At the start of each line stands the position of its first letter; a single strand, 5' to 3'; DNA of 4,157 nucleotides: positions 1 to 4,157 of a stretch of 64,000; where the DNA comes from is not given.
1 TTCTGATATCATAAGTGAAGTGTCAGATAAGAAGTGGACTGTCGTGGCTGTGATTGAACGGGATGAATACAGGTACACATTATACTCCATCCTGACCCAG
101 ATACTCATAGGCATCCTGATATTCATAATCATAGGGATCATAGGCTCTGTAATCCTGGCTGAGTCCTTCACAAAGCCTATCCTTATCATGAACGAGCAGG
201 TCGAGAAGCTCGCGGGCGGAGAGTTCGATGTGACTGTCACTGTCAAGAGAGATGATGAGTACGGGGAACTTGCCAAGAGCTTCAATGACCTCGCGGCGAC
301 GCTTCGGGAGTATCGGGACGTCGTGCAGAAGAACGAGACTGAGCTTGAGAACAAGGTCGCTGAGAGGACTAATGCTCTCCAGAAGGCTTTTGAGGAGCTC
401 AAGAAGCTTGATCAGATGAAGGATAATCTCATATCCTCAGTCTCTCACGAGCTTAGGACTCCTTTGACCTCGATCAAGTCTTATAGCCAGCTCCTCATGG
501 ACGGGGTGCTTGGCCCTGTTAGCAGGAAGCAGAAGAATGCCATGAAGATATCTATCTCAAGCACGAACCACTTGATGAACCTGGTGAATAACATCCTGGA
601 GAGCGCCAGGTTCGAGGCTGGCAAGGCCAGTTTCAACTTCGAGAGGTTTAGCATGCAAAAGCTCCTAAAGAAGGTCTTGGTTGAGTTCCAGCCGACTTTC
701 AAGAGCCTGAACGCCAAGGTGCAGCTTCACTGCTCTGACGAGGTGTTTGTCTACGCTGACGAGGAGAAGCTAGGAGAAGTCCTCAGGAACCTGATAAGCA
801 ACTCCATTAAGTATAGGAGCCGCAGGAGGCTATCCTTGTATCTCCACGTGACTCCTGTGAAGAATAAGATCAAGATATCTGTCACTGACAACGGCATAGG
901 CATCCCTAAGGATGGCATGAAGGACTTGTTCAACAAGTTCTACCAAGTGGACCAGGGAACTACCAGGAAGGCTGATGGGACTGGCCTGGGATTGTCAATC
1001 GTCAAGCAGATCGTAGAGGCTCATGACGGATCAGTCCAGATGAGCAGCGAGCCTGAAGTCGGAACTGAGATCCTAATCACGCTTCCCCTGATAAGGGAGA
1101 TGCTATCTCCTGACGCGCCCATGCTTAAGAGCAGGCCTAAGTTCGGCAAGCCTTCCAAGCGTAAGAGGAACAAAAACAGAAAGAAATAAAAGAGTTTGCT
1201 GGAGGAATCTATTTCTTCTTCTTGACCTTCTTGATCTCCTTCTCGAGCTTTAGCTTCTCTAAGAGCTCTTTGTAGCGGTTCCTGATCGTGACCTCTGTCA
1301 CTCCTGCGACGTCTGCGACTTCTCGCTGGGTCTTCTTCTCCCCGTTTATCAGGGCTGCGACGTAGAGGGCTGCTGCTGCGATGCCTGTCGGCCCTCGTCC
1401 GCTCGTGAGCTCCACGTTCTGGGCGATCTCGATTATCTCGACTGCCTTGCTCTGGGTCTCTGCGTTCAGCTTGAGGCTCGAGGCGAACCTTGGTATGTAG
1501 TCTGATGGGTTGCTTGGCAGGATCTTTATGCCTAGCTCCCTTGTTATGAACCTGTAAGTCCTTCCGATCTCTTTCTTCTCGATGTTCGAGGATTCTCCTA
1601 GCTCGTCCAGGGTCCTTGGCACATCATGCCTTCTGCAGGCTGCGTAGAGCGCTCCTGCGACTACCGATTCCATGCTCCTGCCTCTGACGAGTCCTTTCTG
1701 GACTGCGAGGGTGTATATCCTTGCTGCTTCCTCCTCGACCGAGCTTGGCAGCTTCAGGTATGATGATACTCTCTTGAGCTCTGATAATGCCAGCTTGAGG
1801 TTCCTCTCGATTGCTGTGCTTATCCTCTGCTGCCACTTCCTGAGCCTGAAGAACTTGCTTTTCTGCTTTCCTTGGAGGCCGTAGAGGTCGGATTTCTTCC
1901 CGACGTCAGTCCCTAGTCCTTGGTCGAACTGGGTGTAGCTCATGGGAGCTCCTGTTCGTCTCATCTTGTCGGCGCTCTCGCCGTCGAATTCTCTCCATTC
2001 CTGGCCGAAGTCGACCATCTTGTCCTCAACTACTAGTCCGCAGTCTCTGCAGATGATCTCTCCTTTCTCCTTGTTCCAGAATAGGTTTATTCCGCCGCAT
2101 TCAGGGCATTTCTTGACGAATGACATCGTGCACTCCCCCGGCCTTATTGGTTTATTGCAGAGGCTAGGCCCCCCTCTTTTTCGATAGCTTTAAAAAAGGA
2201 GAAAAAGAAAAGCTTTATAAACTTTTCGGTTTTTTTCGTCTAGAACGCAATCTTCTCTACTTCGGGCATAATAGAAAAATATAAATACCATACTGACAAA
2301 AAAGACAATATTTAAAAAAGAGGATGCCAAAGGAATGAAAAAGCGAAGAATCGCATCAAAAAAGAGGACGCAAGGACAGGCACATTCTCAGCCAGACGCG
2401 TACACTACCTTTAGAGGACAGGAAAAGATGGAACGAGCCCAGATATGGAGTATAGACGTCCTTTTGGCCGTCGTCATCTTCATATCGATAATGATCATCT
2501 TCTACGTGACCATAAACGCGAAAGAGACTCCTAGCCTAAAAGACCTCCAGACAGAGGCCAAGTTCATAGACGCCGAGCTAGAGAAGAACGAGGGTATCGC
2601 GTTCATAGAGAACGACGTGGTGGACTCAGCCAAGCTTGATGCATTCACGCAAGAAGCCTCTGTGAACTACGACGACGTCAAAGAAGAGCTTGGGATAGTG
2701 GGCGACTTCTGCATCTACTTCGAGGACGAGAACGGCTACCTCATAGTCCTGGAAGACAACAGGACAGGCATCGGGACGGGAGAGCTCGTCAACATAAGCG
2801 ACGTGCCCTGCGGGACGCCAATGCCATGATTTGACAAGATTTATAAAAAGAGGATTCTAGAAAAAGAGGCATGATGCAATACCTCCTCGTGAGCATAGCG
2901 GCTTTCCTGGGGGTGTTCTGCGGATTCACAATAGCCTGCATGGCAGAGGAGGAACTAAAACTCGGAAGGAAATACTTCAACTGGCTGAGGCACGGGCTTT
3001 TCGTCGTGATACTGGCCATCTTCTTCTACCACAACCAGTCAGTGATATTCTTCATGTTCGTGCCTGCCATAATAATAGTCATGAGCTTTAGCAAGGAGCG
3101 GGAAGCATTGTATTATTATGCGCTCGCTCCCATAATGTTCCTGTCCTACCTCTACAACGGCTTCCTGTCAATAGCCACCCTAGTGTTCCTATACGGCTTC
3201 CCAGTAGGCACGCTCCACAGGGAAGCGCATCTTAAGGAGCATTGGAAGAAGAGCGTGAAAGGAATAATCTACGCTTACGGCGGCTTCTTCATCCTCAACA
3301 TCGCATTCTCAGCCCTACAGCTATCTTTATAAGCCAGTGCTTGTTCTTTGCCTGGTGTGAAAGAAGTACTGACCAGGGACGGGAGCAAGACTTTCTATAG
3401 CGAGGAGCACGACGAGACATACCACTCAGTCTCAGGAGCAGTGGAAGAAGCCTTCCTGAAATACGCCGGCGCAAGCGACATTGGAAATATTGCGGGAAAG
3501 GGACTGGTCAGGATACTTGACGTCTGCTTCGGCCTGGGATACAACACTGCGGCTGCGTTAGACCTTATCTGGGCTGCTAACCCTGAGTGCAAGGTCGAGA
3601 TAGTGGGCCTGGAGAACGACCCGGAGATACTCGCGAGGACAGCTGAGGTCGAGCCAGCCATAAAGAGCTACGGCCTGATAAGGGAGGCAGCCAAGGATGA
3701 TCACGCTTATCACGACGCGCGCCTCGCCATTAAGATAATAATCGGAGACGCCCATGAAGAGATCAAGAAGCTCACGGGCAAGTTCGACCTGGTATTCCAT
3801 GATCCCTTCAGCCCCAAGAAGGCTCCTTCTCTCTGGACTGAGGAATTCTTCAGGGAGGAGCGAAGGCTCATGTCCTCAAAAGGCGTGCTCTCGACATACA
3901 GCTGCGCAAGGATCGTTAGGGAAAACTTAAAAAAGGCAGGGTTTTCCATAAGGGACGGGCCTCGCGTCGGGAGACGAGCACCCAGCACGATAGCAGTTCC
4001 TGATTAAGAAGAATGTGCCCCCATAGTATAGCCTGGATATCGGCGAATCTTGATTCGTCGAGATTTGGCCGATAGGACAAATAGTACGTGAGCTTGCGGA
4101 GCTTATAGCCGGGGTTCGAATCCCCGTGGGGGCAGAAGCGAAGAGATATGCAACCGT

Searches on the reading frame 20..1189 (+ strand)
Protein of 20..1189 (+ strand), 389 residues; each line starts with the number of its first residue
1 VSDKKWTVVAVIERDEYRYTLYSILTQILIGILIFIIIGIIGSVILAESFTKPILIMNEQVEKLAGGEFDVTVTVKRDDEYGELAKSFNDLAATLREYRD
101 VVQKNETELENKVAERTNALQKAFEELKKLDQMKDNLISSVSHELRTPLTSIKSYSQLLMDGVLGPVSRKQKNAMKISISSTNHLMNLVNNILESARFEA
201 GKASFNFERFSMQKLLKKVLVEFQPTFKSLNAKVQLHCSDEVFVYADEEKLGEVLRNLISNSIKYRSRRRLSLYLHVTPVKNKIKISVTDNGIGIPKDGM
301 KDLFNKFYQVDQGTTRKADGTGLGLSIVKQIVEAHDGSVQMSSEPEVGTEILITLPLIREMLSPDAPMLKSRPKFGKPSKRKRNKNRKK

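Call 45: search_protein_families(library=pfam, proteins=[window:20-1189:+], max_evalue=0.0001)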
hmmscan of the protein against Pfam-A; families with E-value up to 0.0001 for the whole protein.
window:20-1189:+ (389 aa): 3 families
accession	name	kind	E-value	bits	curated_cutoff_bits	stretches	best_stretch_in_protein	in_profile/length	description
PF02518.31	HATPase_c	-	3.7e-29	101.8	26.4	1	247-357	2-109/111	Histidine kinase-, DNA gyrase B-, and HSP90-like ATPase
PF00512.31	HisKA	-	3.4e-16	59.5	26.9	1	134-201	2-66/66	His Kinase A (phospho-acceptor) domain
PF00672.30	HAMP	-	1.6e-11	44.8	25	1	46-97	2-53/53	HAMP domain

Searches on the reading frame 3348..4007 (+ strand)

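Call 40: search_protein_families(library=pfam, proteins=[window:3348-4007:+], max_evalue=0.01)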
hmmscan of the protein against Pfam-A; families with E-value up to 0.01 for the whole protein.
window:3348-4007:+ (219 aa): 2 families
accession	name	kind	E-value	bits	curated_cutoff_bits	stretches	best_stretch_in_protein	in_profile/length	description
PF05430.17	Methyltransf_30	-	2.3e-30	105.5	22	1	116-217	21-122/124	S-adenosyl-L-methionine-dependent methyltransferase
PF01564.23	Spermine_synth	-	0.0021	18.1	22.9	1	120-185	68-132/186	Spermine/spermidine synthase domain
